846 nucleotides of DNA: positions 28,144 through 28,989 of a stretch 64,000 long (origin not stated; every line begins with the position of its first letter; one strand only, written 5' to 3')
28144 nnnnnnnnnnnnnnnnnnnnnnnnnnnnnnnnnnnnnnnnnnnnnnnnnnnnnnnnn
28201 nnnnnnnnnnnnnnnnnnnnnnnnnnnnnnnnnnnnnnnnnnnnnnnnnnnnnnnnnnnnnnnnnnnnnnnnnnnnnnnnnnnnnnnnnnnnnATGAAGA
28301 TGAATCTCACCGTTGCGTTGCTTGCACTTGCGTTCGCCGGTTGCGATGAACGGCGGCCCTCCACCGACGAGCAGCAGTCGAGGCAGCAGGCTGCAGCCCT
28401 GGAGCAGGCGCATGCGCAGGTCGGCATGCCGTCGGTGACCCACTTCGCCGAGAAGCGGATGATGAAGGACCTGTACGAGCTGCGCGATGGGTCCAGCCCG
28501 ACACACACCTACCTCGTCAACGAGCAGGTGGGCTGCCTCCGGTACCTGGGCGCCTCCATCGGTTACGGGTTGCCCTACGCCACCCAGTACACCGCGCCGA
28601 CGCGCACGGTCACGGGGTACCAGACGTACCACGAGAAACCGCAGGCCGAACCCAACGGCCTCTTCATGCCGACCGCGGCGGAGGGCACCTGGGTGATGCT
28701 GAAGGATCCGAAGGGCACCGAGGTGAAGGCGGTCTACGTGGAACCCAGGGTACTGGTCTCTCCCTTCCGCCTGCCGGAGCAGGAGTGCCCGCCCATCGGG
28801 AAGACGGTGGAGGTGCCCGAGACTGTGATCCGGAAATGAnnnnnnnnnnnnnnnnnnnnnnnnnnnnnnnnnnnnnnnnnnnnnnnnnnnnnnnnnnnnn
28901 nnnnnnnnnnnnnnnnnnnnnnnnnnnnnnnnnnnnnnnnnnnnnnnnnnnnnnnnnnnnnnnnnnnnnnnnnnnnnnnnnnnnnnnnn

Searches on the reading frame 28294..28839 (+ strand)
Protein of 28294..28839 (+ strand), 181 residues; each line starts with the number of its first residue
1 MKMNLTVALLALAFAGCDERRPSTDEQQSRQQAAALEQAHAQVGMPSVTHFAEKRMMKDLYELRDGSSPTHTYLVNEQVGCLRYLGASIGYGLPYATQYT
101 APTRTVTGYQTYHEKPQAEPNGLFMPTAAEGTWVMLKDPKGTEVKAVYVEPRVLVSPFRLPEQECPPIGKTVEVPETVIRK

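Call 6: search_protein_families(library=pfam, max_evalue=0.01, proteins=[window:28294-28839:+])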
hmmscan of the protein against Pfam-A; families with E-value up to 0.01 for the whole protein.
window:28294-28839:+ (181 aa): 0 families

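Call 7: search_protein_families(library=phrogs, max_evalue=0.001, proteins=[window:28294-28839:+])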
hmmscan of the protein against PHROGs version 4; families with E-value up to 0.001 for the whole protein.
window:28294-28839:+ (181 aa): 1 family
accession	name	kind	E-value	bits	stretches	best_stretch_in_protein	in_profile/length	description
phrog_24725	-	unknown function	1.5e-26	94.2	1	16-159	21-173/188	-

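Call 34: search_dna_similar(query=window:28294-28839:+, collection=phages, mode=protein, max_evalue=0.001, max_rows=25)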
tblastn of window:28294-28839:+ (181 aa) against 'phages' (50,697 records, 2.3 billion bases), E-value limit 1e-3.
Records with a match: 25; places in all: 25; records where one place covers at least 80% of the query: 17.
Best place of each record, by identity: <60% 25.
By first word of the organism name: Vibrio 21; Synechococcus 2; Clostridium 2.
By host as written in the record: Vibrio harveyi BAA-1116 19; Synechococcus sp. KCZYC6 2; Clostridium perfringens 2; Vibrio campbellii BB120 1; Vibrio hangzhouensis 1.
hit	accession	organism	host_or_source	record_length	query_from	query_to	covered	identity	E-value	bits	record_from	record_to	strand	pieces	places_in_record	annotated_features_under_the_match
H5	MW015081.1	Synechococcus phage S-SRM01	Synechococcus sp. KCZYC6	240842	7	159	85%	45.2%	2e-29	118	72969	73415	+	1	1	hypothetical protein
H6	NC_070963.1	Synechococcus phage S-SRM01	Synechococcus sp. KCZYC6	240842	7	159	85%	45.2%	2e-29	118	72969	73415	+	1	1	hypothetical protein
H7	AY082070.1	Clostridium phage phi3626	Clostridium perfringens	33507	5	160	86%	37.6%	2e-20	93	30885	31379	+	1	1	Gp45 protein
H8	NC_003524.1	Clostridium phage phi3626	Clostridium perfringens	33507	5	160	86%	37.6%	2e-20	93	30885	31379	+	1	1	Gp45 protein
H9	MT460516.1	Vibrio phage Quinn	Vibrio harveyi BAA-1116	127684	5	158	85%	30.2%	1e-7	56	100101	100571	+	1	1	hypothetical protein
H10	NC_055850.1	Vibrio phage Quinn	Vibrio harveyi BAA-1116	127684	5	158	85%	30.2%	1e-7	56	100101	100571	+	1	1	hypothetical protein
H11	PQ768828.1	Vibrio phage Luma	Vibrio campbellii BB120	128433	5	158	85%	30.2%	1e-7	56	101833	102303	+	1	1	hypothetical protein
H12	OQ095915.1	Vibrio phage Wyman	Vibrio harveyi BAA-1116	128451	5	158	85%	30.2%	1e-7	56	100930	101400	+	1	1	hypothetical protein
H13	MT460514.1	Vibrio phage AG74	Vibrio harveyi BAA-1116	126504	5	158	85%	29.6%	1e-6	53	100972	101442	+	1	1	hypothetical protein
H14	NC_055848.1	Vibrio phage AG74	Vibrio harveyi BAA-1116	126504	5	158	85%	29.6%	1e-6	53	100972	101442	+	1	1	hypothetical protein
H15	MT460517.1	Vibrio phage Athena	Vibrio harveyi BAA-1116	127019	5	158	85%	29.6%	1e-6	53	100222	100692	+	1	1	hypothetical protein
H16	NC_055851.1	Vibrio phage Athena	Vibrio harveyi BAA-1116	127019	5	158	85%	29.6%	1e-6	53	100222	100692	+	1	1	hypothetical protein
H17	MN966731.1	Vibrio phage Chazly21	Vibrio harveyi BAA-1116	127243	5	158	85%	29.6%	1e-6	53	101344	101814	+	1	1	hypothetical protein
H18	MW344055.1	Vibrio phage GRLPWR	Vibrio harveyi BAA-1116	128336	5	158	85%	29.6%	1e-6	53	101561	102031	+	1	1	167: hypothetical protein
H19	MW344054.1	Vibrio phage Gary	Vibrio harveyi BAA-1116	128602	5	158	85%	29.6%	1e-6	53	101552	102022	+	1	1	hypothetical protein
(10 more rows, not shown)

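Call 35: get_annotated_region(hit=H5, flank=300)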
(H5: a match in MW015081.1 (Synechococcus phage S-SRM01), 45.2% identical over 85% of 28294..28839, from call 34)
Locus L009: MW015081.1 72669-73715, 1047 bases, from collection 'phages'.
description: Synechococcus phage S-SRM01, complete genome.
organism: Synechococcus phage S-SRM01 (NCBI taxid 2781608)
taxonomy: Viruses; Duplodnaviria; Heunggongvirae; Uroviricota; Caudoviricetes; Kyanoviridae; Serangoonvirus; Serangoonvirus essarone
host: Synechococcus sp. KCZYC6; source: Serangoon Reservoir; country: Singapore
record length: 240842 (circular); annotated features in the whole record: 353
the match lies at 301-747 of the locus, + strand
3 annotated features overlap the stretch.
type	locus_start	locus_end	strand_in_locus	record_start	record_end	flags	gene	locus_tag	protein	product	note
CDS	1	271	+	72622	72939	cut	-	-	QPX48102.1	hypothetical protein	-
CDS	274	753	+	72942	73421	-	-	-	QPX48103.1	hypothetical protein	-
CDS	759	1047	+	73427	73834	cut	-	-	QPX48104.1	membrane protease subunit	-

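Call 36: get_annotated_region(hit=H7, flank=300)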
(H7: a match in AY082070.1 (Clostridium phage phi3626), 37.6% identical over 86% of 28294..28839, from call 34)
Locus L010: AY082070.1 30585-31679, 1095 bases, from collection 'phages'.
description: Bacteriophage phi3626, complete genome.
organism: Clostridium phage phi3626 (NCBI taxid 190478)
taxonomy: Viruses; Duplodnaviria; Heunggongvirae; Uroviricota; Caudoviricetes
host: Clostridium perfringens; source: -; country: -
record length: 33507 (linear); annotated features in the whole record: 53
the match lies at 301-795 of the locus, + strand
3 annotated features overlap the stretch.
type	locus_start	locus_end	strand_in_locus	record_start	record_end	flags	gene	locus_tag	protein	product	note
CDS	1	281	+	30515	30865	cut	-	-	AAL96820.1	Gp44 protein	ORF44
CDS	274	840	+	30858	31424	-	-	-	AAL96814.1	Gp45 protein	ORF45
CDS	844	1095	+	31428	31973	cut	-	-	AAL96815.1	putative recombinase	ORF46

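Call 37: get_annotated_region(hit=H9, flank=300)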
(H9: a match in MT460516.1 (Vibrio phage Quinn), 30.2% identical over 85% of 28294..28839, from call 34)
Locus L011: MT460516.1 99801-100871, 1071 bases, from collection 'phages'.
description: Vibrio phage Quinn, complete genome.
organism: Vibrio phage Quinn (NCBI taxid 2736265)
taxonomy: Viruses; Duplodnaviria; Heunggongvirae; Uroviricota; Caudoviricetes; Demerecviridae; Ermolyevavirinae; Thalassavirus; Thalassavirus quinn
host: Vibrio harveyi BAA-1116; source: Chesapeake Bay Oyster; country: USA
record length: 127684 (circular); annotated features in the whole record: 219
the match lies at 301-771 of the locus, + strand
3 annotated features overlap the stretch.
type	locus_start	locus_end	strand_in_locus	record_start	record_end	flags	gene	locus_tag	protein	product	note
CDS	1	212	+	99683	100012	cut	-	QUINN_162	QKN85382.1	hypothetical protein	gp162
CDS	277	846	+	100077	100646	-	-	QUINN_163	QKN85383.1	hypothetical protein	gp163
CDS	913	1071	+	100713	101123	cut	-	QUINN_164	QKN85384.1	hypothetical protein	gp164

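Call 67: search_protein_families(library=ncbifam, max_evalue=0.01, proteins=[window:28294-28839:+])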
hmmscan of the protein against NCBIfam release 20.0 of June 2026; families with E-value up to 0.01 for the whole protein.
window:28294-28839:+ (181 aa): 0 families

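Call 97: search_protein_families(library=padloc, max_evalue=0.001, proteins=[window:28294-28839:+])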
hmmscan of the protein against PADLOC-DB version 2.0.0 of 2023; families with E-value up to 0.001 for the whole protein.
window:28294-28839:+ (181 aa): 0 families
